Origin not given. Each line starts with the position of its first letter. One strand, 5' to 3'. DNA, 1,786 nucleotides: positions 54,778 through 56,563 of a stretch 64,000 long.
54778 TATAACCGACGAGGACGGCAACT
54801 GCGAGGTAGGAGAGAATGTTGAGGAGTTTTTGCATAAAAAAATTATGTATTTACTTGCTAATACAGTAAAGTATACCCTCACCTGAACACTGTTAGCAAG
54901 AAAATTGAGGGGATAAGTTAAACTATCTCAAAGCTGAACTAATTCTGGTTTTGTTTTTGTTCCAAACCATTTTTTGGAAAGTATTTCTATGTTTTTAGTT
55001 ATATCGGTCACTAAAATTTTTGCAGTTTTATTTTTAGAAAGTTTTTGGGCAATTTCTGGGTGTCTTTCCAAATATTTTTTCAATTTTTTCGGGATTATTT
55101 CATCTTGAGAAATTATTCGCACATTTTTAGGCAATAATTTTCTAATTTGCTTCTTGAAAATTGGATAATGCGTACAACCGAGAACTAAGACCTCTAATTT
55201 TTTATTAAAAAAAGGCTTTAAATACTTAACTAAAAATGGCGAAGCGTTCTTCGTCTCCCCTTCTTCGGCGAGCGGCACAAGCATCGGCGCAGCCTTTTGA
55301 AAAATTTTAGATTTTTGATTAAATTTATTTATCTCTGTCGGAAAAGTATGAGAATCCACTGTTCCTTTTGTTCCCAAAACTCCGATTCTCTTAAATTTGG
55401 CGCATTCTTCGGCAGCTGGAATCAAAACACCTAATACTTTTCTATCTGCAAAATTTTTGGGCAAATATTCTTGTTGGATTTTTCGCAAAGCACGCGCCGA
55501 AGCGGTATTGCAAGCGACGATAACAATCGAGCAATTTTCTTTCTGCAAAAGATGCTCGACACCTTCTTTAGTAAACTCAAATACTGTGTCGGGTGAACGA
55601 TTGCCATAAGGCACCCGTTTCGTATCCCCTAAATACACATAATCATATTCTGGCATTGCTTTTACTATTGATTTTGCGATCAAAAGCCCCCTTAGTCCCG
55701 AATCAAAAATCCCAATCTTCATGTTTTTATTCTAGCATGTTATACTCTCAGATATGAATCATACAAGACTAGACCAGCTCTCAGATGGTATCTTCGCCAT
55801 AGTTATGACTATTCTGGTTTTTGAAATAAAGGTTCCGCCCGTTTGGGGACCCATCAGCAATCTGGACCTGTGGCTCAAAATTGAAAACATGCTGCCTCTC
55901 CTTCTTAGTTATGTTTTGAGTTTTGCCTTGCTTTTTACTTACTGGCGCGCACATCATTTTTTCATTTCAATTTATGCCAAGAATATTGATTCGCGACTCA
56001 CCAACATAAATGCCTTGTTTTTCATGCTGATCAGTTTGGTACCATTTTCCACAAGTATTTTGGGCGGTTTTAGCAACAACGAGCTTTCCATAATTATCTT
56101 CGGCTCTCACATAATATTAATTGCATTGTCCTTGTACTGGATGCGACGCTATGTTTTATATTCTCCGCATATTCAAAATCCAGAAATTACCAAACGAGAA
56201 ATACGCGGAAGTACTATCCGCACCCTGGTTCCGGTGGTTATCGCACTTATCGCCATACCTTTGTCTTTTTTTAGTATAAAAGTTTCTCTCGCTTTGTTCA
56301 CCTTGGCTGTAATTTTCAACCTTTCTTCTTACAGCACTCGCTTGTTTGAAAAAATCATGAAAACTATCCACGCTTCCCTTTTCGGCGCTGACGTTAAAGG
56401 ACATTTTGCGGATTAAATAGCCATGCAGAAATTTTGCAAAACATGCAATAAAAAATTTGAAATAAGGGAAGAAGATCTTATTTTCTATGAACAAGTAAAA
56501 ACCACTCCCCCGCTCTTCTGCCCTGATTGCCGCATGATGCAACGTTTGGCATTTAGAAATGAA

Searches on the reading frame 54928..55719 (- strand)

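Call 76: search_protein_families(library=pfam, proteins=[window:54928-55719:-], max_evalue=0.0001)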
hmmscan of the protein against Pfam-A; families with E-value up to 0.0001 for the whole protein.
window:54928-55719:- (263 aa): 1 family
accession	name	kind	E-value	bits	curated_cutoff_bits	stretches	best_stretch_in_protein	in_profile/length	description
PF01177.27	Asp_Glu_race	-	1.8e-14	54.5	31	1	21-203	24-201/211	Asp/Glu/Hydantoin racemase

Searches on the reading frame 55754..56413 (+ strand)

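Call 76: search_protein_families(library=pfam, proteins=[window:55754-56413:+], max_evalue=0.0001)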
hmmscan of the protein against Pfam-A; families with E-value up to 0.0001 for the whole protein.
window:55754-56413:+ (220 aa): 1 family
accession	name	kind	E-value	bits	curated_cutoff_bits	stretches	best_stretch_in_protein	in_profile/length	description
PF06736.16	TMEM175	-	4.3e-20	72.4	25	1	5-97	1-88/88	Endosomal/lysosomal potassium channel TMEM175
